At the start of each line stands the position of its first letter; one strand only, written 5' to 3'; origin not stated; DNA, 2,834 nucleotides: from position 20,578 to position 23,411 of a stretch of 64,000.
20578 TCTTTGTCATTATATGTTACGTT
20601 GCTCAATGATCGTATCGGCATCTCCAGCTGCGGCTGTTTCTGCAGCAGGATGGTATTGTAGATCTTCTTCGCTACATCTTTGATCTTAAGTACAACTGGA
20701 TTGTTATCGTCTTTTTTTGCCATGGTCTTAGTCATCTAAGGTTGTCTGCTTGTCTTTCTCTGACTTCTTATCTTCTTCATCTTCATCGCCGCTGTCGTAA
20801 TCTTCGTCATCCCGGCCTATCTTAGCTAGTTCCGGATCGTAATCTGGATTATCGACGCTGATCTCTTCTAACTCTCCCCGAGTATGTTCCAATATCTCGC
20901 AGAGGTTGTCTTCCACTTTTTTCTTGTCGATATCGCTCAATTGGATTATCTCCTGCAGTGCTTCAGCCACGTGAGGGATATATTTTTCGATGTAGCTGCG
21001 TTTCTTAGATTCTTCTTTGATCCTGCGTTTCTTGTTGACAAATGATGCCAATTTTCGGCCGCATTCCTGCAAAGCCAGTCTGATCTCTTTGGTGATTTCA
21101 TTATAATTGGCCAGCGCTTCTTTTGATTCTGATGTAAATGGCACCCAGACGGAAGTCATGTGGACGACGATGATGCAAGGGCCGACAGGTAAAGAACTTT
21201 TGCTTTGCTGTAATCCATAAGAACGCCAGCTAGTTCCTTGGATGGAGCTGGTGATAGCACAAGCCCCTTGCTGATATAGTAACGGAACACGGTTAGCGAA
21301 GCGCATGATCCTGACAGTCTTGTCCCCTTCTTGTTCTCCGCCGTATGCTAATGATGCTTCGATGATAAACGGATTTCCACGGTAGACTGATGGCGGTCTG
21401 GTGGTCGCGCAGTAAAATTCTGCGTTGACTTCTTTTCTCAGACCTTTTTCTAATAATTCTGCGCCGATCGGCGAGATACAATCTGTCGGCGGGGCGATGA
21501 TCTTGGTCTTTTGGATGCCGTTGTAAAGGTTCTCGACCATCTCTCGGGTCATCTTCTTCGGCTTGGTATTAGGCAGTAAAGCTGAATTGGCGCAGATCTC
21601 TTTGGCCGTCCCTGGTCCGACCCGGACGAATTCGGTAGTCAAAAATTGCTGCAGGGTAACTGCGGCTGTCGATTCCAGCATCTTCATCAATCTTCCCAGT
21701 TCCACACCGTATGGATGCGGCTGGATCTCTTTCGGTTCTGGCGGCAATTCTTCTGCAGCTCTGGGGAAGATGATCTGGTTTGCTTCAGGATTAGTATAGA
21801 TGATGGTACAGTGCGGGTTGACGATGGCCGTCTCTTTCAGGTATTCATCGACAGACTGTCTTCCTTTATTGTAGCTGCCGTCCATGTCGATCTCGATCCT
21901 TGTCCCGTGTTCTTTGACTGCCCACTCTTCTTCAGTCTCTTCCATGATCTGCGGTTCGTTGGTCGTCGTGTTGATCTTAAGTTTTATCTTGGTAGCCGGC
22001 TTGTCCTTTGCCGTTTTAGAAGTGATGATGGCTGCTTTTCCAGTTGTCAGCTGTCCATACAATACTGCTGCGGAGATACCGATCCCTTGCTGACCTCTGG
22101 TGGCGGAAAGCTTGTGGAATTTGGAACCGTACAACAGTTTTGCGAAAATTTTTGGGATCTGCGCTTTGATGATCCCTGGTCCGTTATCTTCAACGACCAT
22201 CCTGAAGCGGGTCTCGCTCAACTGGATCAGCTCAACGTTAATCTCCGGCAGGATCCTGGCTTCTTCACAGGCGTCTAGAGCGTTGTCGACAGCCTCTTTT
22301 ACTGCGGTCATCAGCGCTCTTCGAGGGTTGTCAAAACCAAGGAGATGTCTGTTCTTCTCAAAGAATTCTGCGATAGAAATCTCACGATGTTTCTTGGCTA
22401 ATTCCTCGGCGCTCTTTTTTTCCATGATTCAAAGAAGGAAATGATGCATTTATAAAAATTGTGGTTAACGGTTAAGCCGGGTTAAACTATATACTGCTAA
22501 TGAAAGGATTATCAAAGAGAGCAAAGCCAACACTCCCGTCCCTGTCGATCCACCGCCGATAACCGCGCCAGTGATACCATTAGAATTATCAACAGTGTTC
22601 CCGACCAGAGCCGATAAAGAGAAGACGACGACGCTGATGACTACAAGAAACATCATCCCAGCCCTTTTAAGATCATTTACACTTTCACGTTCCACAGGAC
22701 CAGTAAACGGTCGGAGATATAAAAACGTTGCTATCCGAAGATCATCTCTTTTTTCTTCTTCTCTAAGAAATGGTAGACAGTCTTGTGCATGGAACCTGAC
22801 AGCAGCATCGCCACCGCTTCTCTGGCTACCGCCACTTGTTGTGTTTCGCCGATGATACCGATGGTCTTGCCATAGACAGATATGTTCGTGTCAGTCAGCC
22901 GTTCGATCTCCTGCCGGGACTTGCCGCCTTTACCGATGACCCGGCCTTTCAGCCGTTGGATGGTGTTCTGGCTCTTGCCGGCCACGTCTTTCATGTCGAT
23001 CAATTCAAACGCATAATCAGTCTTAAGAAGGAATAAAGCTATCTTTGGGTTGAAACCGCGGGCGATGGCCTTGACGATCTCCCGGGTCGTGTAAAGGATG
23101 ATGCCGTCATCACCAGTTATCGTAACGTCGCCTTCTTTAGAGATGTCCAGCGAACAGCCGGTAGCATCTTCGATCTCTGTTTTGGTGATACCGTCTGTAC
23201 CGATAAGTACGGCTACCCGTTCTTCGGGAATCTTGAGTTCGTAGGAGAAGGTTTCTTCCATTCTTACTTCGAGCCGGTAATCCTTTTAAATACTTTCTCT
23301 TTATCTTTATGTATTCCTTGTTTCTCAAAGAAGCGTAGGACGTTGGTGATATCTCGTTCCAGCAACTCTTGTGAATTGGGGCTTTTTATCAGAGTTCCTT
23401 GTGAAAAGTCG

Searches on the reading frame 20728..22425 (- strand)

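Call 14: search_protein_families(library=pfam, proteins=[window:20728-22425:-])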
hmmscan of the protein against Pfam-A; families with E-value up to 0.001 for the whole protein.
window:20728-22425:- (565 aa): 4 families
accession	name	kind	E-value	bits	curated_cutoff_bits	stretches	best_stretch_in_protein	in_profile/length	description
PF09239.17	Topo-VIb_trans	-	4.5e-62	209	24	1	312-475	1-159/159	Topoisomerase VI B subunit, transducer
PF13589.12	HATPase_c_3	-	4.2e-11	43.4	25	1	39-168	4-122/137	Histidine kinase-, DNA gyrase B-, and HSP90-like ATPase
PF02518.31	HATPase_c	-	1.1e-09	39.1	26.4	1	36-126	4-83/111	Histidine kinase-, DNA gyrase B-, and HSP90-like ATPase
PF05833.16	NFACT_N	-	0.00082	18.7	31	1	218-306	152-238/456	NFACT N-terminal and middle domains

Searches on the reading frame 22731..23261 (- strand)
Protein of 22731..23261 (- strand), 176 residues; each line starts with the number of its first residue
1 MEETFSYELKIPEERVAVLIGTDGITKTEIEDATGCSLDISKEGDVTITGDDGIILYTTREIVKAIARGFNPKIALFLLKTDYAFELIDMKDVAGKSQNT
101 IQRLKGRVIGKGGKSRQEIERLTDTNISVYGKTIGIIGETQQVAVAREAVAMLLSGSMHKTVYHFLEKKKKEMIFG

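Call 52: search_protein_families(library=pfam, proteins=[window:22731-23261:-], max_evalue=0.001)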
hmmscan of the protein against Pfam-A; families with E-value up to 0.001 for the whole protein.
window:22731-23261:- (176 aa): 4 families
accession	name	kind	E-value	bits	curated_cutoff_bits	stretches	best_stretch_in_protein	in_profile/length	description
PF00013.35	KH_1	-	3.6e-14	52.7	21.5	2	7-51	2-53/66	KH domain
PF22891.2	KH_PNO1_2nd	-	2.1e-10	41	27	1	86-166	3-83/90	Eukaryotic type KH-domain (KH-domain type I) (327.11.2)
PF21800.4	KH_KRR1_2nd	-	3.1e-10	40.4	27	1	85-154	3-71/91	KRR1 small subunit processome component, second KH domain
PF22675.2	KH-I_KHDC4-BBP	-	4.8e-05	23.6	30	0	104-158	7-60/76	KHDC4/BBP-like, KH-domain type I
